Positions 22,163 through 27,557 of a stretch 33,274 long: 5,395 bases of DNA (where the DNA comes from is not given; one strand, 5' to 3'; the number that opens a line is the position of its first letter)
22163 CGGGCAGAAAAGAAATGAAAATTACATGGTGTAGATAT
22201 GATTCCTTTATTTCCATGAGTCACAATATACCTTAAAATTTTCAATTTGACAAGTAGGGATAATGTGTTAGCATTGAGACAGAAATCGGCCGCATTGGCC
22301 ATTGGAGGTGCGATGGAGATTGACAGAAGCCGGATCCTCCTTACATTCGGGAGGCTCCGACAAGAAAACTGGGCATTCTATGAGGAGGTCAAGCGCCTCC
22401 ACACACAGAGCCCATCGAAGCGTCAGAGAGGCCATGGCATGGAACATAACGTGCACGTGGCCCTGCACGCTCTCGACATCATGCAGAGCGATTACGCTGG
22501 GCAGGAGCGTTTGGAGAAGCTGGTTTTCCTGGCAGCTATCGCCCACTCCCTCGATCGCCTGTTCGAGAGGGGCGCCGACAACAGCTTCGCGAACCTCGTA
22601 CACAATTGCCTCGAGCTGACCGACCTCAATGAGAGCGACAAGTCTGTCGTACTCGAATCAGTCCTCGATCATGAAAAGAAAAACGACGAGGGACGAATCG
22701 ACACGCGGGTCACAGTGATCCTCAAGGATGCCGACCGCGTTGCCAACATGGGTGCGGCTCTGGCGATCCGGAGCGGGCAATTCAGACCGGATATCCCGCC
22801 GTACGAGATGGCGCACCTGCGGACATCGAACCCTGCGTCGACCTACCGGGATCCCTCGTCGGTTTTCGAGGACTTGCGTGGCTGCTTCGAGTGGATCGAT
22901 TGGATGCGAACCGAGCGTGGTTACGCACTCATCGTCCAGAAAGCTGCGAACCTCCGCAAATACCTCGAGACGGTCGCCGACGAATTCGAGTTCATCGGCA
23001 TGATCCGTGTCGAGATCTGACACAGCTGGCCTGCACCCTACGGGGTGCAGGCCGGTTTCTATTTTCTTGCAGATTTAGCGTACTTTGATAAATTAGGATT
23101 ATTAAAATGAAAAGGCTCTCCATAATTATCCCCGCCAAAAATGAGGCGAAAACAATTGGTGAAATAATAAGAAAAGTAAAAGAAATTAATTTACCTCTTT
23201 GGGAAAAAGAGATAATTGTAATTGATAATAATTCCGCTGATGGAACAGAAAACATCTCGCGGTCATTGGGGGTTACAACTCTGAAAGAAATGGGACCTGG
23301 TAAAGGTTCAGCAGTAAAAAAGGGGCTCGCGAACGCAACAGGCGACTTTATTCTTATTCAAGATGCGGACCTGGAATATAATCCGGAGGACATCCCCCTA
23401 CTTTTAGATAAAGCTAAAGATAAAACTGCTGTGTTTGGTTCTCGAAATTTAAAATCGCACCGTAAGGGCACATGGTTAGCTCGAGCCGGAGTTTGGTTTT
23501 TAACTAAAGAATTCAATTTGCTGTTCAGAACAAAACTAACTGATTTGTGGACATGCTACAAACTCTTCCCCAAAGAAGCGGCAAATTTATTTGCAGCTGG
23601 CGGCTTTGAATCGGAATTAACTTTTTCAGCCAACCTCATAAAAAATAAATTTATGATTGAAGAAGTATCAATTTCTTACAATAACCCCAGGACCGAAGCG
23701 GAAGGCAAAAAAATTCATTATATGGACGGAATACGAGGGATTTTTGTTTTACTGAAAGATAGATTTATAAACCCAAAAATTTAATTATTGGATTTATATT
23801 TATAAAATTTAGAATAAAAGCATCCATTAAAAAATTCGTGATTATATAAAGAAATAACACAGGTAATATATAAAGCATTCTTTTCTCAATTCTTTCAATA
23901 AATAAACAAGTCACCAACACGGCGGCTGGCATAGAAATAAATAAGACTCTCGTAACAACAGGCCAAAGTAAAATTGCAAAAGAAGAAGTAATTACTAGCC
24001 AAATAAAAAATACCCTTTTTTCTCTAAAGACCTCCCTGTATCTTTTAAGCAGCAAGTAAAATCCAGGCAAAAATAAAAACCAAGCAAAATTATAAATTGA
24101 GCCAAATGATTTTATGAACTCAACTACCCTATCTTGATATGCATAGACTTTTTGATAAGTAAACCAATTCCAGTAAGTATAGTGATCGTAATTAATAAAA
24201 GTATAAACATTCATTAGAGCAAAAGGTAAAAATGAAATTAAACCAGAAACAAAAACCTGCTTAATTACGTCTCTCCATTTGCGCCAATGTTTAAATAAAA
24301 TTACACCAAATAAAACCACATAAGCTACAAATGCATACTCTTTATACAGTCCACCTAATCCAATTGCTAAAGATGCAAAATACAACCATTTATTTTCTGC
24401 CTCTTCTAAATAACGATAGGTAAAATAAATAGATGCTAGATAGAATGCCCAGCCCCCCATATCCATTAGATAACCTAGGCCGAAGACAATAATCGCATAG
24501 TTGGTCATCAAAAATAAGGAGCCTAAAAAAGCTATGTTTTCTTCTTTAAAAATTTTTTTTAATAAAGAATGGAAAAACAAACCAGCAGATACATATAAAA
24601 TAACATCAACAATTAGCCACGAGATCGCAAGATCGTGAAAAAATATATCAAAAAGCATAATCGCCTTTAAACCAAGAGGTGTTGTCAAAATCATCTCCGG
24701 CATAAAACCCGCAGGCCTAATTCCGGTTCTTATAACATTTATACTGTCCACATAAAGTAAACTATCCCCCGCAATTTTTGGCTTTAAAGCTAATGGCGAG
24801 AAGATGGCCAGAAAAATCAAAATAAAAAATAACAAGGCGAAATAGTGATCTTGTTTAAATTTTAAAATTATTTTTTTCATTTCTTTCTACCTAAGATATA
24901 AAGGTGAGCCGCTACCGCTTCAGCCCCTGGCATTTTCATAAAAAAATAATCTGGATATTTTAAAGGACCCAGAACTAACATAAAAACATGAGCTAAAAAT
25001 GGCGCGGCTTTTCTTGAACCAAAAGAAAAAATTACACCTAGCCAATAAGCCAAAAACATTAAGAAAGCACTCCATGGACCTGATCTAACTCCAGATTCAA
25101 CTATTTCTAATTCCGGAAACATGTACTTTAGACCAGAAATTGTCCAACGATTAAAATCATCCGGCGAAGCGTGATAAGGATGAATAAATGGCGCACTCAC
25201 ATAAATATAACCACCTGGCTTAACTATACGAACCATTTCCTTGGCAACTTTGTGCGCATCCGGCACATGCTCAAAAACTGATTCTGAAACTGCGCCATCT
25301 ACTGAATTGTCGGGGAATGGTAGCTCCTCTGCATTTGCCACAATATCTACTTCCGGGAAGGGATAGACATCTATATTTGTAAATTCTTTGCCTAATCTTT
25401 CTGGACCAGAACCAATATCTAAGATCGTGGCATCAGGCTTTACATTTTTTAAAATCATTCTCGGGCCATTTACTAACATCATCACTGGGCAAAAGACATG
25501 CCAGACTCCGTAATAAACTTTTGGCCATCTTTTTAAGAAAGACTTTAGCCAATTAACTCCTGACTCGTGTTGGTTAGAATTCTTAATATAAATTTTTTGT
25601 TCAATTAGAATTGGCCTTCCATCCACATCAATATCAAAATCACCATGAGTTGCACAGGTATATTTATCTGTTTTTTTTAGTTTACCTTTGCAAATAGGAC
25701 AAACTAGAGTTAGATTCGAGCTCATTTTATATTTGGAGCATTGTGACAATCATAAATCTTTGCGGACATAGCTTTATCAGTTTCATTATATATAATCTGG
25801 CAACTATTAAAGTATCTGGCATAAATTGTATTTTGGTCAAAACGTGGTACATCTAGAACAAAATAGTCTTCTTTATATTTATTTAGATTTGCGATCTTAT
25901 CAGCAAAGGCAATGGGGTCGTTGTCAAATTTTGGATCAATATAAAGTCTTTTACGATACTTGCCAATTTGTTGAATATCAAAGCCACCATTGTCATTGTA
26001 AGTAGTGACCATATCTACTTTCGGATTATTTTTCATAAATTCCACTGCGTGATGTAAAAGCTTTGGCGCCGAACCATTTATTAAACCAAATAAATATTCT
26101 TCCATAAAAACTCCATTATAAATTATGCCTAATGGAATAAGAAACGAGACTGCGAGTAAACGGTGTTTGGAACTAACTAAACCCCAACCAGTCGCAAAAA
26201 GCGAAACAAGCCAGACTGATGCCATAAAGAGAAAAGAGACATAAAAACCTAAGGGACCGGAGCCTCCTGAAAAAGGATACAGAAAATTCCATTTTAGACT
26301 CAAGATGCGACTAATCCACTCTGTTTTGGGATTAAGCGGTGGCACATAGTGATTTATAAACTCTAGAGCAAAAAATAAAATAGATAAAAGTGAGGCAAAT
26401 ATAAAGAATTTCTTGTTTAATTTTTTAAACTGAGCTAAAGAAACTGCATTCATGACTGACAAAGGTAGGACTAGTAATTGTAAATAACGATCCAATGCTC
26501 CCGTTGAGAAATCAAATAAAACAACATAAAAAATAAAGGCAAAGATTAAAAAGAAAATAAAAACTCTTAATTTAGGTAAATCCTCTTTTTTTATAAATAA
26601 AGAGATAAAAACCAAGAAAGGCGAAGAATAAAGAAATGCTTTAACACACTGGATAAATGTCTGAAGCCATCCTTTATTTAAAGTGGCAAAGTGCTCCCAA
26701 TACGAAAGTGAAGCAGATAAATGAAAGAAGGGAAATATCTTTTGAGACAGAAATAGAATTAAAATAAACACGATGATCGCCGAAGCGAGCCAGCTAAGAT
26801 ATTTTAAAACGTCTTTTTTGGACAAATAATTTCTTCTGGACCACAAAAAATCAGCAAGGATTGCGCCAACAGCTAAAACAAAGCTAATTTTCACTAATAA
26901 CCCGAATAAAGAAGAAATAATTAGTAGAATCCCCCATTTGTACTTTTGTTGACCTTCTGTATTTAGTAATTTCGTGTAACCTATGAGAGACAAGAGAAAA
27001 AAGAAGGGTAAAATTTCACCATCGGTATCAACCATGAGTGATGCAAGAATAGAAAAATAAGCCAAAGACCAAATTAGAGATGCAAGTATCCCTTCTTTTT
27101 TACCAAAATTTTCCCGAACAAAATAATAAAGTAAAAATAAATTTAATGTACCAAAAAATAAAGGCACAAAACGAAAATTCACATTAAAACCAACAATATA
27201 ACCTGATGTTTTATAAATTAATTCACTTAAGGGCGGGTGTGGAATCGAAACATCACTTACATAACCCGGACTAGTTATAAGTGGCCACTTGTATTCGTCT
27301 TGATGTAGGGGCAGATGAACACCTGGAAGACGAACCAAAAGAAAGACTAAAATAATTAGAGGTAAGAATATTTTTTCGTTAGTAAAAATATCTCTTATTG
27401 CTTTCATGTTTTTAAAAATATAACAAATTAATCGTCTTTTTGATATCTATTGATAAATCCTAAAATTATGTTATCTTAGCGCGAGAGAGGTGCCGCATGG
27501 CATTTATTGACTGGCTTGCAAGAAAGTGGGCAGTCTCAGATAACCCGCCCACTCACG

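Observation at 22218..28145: The two foreign cassettes share one build plan and sit exactly at operon break points, as if captured by the same mechanism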

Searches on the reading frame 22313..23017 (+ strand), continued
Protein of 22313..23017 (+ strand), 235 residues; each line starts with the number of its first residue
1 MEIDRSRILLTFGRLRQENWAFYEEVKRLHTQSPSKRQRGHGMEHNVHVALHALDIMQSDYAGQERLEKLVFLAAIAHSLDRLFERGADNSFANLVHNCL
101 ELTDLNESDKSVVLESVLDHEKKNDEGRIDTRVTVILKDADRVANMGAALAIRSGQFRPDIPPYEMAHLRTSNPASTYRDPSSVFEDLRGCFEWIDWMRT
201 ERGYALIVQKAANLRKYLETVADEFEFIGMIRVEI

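Call 65: find_related_loci(query=A1, collection=metagenome_contigs, flank=10000)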
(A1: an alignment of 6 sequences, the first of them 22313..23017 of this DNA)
Query A1 (235 aa) in metagenome_contigs; peptide patterns used: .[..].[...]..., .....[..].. (x = any residue, [..] = any of these).
183 stretches matched a pattern; 1 encode a relative of the query (tblastn E <= 1e-3); 1 distinct loci.
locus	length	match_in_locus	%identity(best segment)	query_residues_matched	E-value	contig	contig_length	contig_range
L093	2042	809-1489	55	8-235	8e-83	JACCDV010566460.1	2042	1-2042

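Call 79: search_dna_similar(query=window:22313-23017:+, collection=plasmids, mode=protein, max_rows=8)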
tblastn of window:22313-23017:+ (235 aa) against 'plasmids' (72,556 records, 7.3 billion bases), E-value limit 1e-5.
No match.

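Call 89: list_cluster_members(proteins=[L003:1324-2070:+, L001:5133-5534:+, L047:6354-6887:+, L037:19328-21097:+, window:22313-23017:+, window:27497-28099:+, L047:12237-12938:-, L077:7911-8300:-])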
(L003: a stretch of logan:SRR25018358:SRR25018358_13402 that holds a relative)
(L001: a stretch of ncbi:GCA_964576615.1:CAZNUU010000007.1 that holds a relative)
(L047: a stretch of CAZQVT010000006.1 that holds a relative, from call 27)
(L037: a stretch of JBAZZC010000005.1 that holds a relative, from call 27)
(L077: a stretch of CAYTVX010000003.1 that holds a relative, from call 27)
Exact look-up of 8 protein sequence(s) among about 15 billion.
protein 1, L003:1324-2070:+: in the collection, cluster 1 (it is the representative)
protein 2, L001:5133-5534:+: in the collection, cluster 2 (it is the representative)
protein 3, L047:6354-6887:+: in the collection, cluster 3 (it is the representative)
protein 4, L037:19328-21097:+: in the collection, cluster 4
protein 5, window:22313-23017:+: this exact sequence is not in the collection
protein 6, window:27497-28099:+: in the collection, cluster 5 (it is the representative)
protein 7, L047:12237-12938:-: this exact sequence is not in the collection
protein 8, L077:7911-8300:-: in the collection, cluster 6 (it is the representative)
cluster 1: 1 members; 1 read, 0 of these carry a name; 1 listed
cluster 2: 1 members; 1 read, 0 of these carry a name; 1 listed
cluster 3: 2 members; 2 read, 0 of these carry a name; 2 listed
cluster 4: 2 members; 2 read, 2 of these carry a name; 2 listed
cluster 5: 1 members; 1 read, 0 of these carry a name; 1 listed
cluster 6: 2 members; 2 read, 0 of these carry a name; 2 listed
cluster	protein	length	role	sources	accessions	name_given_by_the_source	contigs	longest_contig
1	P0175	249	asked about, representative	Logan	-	-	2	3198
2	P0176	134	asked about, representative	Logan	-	-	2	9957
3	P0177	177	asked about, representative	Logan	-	-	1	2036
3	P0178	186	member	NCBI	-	-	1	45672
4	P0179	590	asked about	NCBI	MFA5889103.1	MAG: radical SAM protein [Candidatus Paceibacterota bacterium]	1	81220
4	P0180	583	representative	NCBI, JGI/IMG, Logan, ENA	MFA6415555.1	MAG: radical SAM protein [Candidatus Paceibacterota bacterium] | hypothetical protein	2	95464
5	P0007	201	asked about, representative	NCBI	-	-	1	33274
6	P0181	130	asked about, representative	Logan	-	-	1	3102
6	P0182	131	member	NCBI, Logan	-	-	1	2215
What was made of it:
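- No cluster mates at 90% identity or more from other taxa (call 89). No members at 90% identity or more in other taxa (call 89).
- Tried and rejected: Near-identical copies of ORF1, ORF2 or the other GC-rich cargo in other taxa: none (call 89).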

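Call 107: search_dna_similar(query=window:22313-23017:+, collection=phages, mode=protein, max_rows=5)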
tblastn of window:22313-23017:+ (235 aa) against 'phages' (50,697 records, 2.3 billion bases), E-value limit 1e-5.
No match.

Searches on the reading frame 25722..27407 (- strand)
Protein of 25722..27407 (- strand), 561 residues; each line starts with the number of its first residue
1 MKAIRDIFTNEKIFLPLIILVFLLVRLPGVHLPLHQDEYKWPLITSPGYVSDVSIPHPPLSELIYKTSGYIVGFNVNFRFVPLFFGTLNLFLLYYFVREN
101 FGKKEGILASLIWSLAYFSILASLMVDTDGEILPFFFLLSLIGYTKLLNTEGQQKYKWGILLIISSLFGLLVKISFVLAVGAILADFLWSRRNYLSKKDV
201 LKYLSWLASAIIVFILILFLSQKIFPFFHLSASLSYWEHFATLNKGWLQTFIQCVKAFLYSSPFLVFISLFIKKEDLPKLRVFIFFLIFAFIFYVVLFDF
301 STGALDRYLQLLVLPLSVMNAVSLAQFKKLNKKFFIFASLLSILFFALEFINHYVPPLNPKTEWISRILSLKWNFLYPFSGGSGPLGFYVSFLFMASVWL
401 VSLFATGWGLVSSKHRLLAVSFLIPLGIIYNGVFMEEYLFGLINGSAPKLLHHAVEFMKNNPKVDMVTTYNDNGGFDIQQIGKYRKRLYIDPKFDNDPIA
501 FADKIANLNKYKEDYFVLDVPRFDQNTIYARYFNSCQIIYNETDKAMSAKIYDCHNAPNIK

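Call 9: search_protein_families(library=pfam, proteins=[window:25722-27407:-], max_evalue=0.01)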
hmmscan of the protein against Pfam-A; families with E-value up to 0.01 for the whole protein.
window:25722-27407:- (561 aa): 2 families
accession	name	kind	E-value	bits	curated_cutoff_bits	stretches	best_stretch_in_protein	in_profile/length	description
PF13231.12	PMT_2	-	6.6e-11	43.1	26.1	1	57-215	2-155/160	Dolichyl-phosphate-mannose-protein mannosyltransferase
PF02366.24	PMT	-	4.5e-06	26.9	22.7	1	75-217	82-228/245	Dolichyl-phosphate-mannose-protein mannosyltransferase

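Call 27: find_related_loci(query=A3, collection=genome_contigs, flank=10000)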
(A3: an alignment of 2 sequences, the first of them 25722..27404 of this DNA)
Query A3 (560 aa) in genome_contigs; peptide patterns used: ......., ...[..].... (x = any residue, [..] = any of these).
191 stretches matched a pattern; 95 encode a relative of the query (tblastn E <= 1e-3); the best 80 are kept; 80 distinct loci.
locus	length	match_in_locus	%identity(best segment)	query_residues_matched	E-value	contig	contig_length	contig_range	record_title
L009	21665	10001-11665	66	5-560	0e+0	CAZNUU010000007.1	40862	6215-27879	MAG TPA_asm: uncultured Candidatus Saccharibacteria bacterium isolate SRP273308_co1_7 genome assembly, contig: NODE_903_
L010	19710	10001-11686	56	1-560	0e+0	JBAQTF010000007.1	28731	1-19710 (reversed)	MAG: Minisyncoccia bacterium isolate MFD03284_ilm_asm_bin37 k127_74356, whole genome shotgun sequence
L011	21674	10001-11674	56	3-560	0e+0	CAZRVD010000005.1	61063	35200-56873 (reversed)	MAG TPA_asm: uncultured Candidatus Saccharibacteria bacterium isolate SRP178908_co1_5 genome assembly, contig: NODE_238_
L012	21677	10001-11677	56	1-559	0e+0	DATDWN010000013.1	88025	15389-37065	MAG TPA_asm: Candidatus Paceibacterota bacterium isolate SMAG_U8111 k141_412784, whole genome shotgun sequence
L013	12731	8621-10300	53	1-559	0e+0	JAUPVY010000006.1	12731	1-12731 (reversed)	MAG: Patescibacteria group bacterium isolate erpe_2018_sw_42hr_WHONDRS-SW48-000099_A_bin.74 scaffold_1172, whole genome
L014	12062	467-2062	56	27-559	0e+0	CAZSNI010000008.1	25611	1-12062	MAG TPA_asm: uncultured Candidatus Saccharibacteria bacterium isolate SRP286056_co1_435 genome assembly, contig: NODE_21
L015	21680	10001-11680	58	1-560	0e+0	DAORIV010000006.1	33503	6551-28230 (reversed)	MAG TPA_asm: Parcubacteria group bacterium isolate AMR_MDS_5568 NODE_204_length_33503_cov_10.319870, whole genome shotgu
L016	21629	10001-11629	54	16-560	0e+0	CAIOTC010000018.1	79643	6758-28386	uncultured bacterium isolate AlinenLipids_bin-2248 genome assembly, contig: bin-2248:18/24, whole genome shotgun sequenc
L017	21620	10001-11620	59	21-560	0e+0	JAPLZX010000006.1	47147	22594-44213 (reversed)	MAG: Candidatus Zambryskiibacteriota bacterium isolate LacPavin_0419_WC90_MAG_35_8 LacPavin_0419_WC90_scaffold_116899, w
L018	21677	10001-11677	53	3-560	0e+0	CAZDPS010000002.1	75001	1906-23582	MAG TPA_asm: uncultured Candidatus Saccharibacteria bacterium isolate SRP300315_co1_23 genome assembly, contig: NODE_178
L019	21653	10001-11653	58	9-560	0e+0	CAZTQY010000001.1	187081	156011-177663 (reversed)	MAG TPA_asm: uncultured Candidatus Saccharibacteria bacterium isolate SRP285395_co2_142 genome assembly, contig: NODE_66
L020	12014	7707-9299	57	27-558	0e+0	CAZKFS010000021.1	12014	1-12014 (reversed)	MAG TPA_asm: uncultured Candidatus Saccharibacteria bacterium isolate binchicken_co264_1 genome assembly, contig: NODE_2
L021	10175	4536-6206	53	8-560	0e+0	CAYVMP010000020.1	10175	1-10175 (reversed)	MAG TPA_asm: uncultured Candidatus Saccharibacteria bacterium isolate SRP278252_co1_28 genome assembly, contig: NODE_120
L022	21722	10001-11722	54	9-560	0e+0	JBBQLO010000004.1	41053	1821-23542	MAG: Parcubacteria group bacterium isolate Co_metawrap_489 Cmw_489_k141_20384446_length_41053_cov_10.9980, whole genome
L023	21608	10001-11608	57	24-560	0e+0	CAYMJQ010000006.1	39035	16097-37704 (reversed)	MAG TPA_asm: uncultured Candidatus Saccharibacteria bacterium isolate SRP329715_co2_189 genome assembly, contig: NODE_21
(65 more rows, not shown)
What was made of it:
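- Host lineage: 80 related loci are all Patescibacteria/Paceibacteria MAGs (call 27).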
